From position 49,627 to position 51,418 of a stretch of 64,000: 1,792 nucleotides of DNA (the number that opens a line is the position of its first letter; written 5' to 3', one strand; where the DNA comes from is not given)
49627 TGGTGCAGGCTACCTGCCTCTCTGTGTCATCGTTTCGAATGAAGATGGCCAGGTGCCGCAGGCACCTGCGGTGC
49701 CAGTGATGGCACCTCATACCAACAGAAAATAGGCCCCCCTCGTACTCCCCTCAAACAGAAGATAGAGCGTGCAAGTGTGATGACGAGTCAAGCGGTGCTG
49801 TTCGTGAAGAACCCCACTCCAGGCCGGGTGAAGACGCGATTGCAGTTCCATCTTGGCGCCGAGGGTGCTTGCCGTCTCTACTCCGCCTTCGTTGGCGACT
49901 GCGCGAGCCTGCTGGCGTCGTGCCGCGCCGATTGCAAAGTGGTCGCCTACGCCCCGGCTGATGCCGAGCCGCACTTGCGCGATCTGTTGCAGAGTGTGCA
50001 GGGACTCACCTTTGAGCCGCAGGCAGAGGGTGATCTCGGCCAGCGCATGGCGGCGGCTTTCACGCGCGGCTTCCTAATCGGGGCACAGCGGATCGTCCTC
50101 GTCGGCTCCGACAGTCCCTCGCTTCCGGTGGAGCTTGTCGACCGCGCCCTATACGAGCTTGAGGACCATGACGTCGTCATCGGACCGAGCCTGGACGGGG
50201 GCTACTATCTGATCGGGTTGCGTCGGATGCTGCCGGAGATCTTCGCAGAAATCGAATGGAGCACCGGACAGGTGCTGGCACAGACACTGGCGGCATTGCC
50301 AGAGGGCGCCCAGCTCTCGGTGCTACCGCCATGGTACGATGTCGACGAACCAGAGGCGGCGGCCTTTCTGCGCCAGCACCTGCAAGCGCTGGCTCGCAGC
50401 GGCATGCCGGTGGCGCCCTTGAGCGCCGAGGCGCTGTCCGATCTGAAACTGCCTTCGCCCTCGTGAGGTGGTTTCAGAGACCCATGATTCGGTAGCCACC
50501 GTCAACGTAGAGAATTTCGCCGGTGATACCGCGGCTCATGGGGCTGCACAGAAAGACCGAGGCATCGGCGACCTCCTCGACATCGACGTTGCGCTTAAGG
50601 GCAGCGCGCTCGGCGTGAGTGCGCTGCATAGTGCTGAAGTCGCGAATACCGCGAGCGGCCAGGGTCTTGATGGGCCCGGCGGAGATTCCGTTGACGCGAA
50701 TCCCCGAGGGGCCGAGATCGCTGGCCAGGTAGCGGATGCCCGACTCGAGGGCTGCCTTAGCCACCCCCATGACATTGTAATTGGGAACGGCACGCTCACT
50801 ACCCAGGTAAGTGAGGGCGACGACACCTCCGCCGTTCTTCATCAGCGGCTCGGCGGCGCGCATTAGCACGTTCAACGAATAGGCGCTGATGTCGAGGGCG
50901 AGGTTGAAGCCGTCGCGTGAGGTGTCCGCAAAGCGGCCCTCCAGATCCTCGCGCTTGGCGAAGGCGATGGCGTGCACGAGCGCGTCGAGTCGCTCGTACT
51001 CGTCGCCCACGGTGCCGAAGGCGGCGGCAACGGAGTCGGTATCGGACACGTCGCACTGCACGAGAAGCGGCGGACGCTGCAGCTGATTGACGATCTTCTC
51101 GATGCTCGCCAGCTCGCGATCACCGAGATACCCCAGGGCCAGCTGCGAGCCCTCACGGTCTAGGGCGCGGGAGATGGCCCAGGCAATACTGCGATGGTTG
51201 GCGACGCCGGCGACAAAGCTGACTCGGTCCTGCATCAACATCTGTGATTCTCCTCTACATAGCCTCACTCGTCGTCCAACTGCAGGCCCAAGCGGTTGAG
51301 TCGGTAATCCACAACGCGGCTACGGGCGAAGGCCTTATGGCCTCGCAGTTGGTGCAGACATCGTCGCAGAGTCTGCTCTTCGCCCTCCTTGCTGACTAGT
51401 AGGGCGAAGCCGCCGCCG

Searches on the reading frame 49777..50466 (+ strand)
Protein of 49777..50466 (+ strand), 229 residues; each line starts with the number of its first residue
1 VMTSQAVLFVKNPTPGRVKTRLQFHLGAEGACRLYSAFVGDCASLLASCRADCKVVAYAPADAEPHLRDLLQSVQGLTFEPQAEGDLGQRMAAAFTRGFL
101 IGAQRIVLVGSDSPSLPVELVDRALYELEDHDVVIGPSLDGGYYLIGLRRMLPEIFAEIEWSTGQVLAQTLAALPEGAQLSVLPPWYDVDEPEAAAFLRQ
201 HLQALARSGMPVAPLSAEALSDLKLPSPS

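Call 8: search_protein_families(library=pfam, proteins=[window:49777-50466:+], max_evalue=0.01)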
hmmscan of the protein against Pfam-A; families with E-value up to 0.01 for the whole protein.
window:49777-50466:+ (229 aa): 2 families
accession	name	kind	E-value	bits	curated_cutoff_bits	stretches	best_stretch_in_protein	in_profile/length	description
PF09837.15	DUF2064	-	1e-33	116.2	25.8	1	54-163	13-120/120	Uncharacterized protein conserved in bacteria (DUF2064)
PF01983.22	CofC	-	0.0027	17.4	22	1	93-152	77-137/217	Guanylyl transferase CofC like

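Call 39: search_protein_families(library=ncbifam, proteins=[window:49777-50466:+], max_evalue=0.01)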
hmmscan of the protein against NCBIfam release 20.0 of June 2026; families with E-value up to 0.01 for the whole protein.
window:49777-50466:+ (229 aa): 2 families
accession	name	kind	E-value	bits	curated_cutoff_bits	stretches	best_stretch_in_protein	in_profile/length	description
TIGR04282.1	glyco_like_cofC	hypoth_equivalog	2.7e-55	187.1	134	1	7-193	2-187/189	TIGR04282 family arsenosugar biosynthesis glycosyltransferase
TIGR03552.1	F420_cofC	equivalog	1.6e-06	27.9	105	1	17-156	11-147/196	2-phospho-L-lactate guanylyltransferase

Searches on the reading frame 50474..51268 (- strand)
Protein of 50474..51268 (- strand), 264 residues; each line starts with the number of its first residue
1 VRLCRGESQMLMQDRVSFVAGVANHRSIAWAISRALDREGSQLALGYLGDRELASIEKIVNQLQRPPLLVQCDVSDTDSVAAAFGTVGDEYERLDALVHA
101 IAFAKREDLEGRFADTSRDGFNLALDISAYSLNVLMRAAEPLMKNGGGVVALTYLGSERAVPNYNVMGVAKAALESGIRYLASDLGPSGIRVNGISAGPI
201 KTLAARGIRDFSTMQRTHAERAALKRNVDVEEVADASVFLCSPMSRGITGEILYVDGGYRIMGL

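Call 8: search_protein_families(library=pfam, proteins=[window:50474-51268:-], max_evalue=0.01)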
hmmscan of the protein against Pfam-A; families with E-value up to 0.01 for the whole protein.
window:50474-51268:- (264 aa): 2 families
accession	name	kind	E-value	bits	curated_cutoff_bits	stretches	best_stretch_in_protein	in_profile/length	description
PF13561.12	adh_short_C2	-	1.2e-85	287.3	27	1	21-259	1-235/236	Enoyl-(Acyl carrier protein) reductase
PF00106.31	adh_short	-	2.2e-19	70.1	26.6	1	25-209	9-191/195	short chain dehydrogenase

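Call 39: search_protein_families(library=ncbifam, proteins=[window:50474-51268:-], max_evalue=0.01)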
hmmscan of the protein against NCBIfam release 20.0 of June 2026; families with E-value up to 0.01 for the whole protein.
window:50474-51268:- (264 aa): 203 families (the best 25 are shown)
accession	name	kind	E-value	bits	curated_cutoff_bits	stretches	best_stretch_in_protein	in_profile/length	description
NF006369.1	PRK08594.1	equivalog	1.6e-97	325.9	370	1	11-262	3-255/256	enoyl-ACP reductase FabI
NF005615.0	PRK07370.1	equivalog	5.4e-90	301.2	391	1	16-264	9-259/259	enoyl-ACP reductase FabI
NF006019.0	PRK08159.1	equivalog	4.6e-86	288.3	452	1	8-264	4-259/272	enoyl-ACP reductase FabI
NF004748.0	PRK06079.1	equivalog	6.3e-86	287.7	362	1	10-260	3-250/252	enoyl-ACP reductase FabI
NF005717.0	PRK07533.1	equivalog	3e-85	286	337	1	8-262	5-258/259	enoyl-ACP reductase FabI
NF005078.0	PRK06505.1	equivalog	4e-83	278.7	446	1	9-263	2-255/271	enoyl-ACP reductase FabI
NF006266.0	PRK08415.1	equivalog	4.4e-83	278.8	441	1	10-264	1-254/274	enoyl-ACP reductase FabI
NF005422.0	PRK06997.1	equivalog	3.2e-81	272.5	440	1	18-261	10-253/262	enoyl-ACP reductase FabI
NF006428.0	PRK08690.1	equivalog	2e-78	263.2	462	1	12-262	4-255/261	enoyl-ACP reductase FabI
NF005145.0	PRK06603.1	equivalog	4.4e-77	259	456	1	10-263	4-256/260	enoyl-ACP reductase FabI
NF005938.0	PRK07984.1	equivalog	7.8e-74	248.2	477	1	16-262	8-254/262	enoyl-ACP reductase FabI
NF005908.0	PRK07889.1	equivalog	1.5e-65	221.4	299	1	11-263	4-255/256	enoyl-ACP reductase FabI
NF040631.2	InhA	exception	6e-45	153.8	430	1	12-258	3-257/257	NADH-dependent enoyl-ACP reductase InhA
NF005975.0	PRK08063.1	equivalog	1.7e-43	148.7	328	1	12-260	2-247/250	enoyl-[acyl-carrier-protein] reductase FabL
NF004957.0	PRK06300.1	equivalog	2.9e-42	144.9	356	1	82-264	108-290/299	enoyl-[acyl-carrier-protein] reductase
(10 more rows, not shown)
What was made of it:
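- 50474..51268 (-): FabI-type enoyl-ACP reductase (SDR), last gene of the run. Lineage-restricted neighbour. Calls 8 and 39.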
